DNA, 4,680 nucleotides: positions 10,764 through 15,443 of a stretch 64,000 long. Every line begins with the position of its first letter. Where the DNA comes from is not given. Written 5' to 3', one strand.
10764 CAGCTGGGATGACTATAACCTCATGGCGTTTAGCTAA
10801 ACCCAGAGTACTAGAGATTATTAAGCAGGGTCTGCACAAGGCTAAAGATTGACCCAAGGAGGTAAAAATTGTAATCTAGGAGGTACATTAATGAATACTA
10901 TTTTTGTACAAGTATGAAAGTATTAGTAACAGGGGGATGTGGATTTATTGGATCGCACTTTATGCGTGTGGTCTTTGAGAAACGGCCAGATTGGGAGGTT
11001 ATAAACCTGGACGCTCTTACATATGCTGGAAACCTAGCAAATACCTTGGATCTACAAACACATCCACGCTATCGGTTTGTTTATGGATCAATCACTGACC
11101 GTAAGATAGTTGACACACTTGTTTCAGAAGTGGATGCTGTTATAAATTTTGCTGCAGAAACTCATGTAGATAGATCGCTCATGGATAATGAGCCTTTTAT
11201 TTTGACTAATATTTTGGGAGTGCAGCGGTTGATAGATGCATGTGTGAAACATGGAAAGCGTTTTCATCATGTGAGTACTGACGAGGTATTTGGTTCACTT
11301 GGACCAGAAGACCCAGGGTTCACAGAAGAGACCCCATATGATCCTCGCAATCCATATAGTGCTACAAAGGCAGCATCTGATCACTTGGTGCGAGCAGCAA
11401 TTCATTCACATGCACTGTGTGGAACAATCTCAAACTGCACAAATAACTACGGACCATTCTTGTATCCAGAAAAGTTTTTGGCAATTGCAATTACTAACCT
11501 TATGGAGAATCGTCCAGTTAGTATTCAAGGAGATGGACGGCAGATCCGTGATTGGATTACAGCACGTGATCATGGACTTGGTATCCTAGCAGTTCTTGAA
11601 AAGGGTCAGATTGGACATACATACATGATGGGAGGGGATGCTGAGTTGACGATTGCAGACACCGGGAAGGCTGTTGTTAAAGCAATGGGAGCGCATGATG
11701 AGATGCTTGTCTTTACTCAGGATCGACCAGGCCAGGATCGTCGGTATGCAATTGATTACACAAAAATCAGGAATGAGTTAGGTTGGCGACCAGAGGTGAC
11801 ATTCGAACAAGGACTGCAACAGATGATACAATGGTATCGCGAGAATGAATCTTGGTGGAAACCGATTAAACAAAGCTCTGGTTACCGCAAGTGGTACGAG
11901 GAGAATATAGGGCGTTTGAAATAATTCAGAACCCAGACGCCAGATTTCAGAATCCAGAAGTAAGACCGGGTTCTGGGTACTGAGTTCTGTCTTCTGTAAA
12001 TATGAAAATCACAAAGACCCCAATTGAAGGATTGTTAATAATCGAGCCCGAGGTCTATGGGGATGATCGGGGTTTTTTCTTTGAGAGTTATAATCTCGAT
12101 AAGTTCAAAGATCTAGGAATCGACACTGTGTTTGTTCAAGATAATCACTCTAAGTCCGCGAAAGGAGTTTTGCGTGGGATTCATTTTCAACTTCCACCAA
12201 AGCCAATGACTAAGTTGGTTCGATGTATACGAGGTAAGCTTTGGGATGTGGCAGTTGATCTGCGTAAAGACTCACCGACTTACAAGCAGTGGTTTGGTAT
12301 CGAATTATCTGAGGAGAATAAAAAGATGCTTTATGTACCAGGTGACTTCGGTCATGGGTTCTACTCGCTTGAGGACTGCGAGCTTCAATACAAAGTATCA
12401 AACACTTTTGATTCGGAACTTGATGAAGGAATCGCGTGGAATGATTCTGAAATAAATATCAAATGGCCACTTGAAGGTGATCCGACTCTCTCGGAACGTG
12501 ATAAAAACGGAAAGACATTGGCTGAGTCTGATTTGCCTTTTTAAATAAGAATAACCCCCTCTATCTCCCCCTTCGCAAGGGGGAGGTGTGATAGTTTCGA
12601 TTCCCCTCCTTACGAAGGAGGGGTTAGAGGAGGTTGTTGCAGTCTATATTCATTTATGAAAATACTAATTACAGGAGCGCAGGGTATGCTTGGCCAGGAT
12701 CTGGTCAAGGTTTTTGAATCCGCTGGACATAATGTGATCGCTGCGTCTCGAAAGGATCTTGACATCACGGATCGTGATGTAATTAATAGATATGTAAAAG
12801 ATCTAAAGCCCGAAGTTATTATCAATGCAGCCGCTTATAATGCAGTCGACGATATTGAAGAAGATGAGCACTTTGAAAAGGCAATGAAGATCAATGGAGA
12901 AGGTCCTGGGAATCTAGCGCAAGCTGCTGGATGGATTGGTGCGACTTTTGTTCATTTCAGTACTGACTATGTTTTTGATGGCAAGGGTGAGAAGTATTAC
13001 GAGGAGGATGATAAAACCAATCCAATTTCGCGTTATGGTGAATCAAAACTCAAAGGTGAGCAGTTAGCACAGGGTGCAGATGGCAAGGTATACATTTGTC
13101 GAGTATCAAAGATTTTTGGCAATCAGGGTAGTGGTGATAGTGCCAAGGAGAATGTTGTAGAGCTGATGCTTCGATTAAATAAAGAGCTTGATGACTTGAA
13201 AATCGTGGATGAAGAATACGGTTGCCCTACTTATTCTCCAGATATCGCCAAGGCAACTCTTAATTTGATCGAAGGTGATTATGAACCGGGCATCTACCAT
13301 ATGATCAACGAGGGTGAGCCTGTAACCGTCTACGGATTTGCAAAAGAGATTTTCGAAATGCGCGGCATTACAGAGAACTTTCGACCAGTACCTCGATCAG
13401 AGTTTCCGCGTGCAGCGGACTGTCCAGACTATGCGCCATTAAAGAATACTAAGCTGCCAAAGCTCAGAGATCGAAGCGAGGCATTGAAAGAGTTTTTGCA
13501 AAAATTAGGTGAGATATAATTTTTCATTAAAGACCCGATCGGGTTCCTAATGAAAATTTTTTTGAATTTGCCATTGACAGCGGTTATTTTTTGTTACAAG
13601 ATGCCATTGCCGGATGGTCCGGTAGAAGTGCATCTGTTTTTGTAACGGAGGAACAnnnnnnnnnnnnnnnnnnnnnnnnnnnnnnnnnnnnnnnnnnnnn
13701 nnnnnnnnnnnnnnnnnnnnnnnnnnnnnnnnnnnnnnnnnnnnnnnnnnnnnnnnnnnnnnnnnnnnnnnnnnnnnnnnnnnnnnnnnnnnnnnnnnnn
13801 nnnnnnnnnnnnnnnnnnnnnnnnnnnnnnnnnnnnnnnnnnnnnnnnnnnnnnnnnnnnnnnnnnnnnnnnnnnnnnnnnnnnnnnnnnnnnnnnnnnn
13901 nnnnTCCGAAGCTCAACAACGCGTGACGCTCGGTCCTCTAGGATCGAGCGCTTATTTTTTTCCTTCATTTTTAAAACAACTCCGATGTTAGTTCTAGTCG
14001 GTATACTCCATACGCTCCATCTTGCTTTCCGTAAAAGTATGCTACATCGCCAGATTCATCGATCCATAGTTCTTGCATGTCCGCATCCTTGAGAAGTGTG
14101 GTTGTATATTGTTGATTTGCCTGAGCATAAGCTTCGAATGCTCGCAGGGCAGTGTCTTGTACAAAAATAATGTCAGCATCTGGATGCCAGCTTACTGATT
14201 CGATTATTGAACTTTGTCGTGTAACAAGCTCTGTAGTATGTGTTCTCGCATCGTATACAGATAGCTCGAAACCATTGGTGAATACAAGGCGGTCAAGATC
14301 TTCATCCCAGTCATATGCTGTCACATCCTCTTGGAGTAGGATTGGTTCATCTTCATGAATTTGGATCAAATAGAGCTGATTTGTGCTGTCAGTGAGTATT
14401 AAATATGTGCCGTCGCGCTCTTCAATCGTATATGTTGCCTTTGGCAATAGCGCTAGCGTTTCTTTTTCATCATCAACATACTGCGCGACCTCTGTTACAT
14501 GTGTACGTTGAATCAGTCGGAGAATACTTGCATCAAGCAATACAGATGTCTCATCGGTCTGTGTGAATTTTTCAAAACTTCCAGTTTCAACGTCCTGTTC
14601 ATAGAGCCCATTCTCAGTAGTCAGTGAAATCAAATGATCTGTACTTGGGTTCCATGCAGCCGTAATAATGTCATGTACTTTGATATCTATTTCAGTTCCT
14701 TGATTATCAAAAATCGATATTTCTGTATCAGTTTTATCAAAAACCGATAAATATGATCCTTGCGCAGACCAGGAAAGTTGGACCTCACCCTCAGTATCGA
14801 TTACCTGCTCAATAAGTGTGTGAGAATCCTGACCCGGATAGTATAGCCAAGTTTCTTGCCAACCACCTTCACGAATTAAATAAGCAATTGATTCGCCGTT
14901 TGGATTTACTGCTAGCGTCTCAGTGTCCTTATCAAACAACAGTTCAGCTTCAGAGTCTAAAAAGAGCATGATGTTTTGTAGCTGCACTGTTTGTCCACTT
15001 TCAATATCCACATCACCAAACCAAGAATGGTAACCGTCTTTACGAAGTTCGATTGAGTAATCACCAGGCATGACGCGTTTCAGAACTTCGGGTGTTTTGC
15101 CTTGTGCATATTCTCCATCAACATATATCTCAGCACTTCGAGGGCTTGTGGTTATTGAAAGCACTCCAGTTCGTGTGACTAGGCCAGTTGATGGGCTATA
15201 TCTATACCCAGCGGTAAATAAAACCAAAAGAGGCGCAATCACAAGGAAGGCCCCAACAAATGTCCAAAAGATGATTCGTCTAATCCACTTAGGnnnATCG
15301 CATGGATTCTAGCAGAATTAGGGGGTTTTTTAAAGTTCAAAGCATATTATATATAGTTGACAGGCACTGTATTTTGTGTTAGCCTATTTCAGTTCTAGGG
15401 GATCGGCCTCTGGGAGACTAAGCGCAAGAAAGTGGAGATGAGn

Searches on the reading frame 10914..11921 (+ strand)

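Call 56: search_protein_families(library=pfam, proteins=[window:10914-11921:+], max_evalue=0.00001)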
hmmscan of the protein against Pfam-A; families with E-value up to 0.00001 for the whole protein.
window:10914-11921:+ (336 aa): 6 families
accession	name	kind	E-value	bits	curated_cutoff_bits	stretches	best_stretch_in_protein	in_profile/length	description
PF16363.11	GDP_Man_Dehyd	-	4e-69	234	27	1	4-304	1-332/332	GDP-mannose 4,6 dehydratase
PF01370.27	Epimerase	-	4.4e-56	190.4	20.9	1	3-240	1-240/240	NAD dependent epimerase/dehydratase family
PF04321.23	RmlD_sub_bind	-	1.7e-19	70.4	27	1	1-306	1-283/287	RmlD substrate binding domain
PF01073.25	3Beta_HSD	-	6.4e-16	58.6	22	1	4-165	1-163/280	3-beta hydroxysteroid dehydrogenase/isomerase family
PF07993.18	NAD_binding_4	-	5.4e-14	52.4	20.1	1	5-173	1-202/258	Male sterility protein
PF02719.21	Polysacc_synt_2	-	8.2e-13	48.6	20.2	1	3-124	1-130/293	Polysaccharide biosynthesis protein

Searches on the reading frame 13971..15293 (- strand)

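Call 56: search_protein_families(library=pfam, proteins=[window:13971-15293:-], max_evalue=0.00001)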
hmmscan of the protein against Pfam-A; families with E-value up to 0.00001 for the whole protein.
window:13971-15293:- (440 aa): 2 families
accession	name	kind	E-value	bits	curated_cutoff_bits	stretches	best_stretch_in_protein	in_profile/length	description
PF08308.17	PEGA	-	4.9e-14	52.4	20.8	1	43-106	2-64/71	PEGA domain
PF25174.1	Beta-prop_THOC3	-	5.8e-06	25.9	305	0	162-230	83-153/272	THOC3 beta-propeller domain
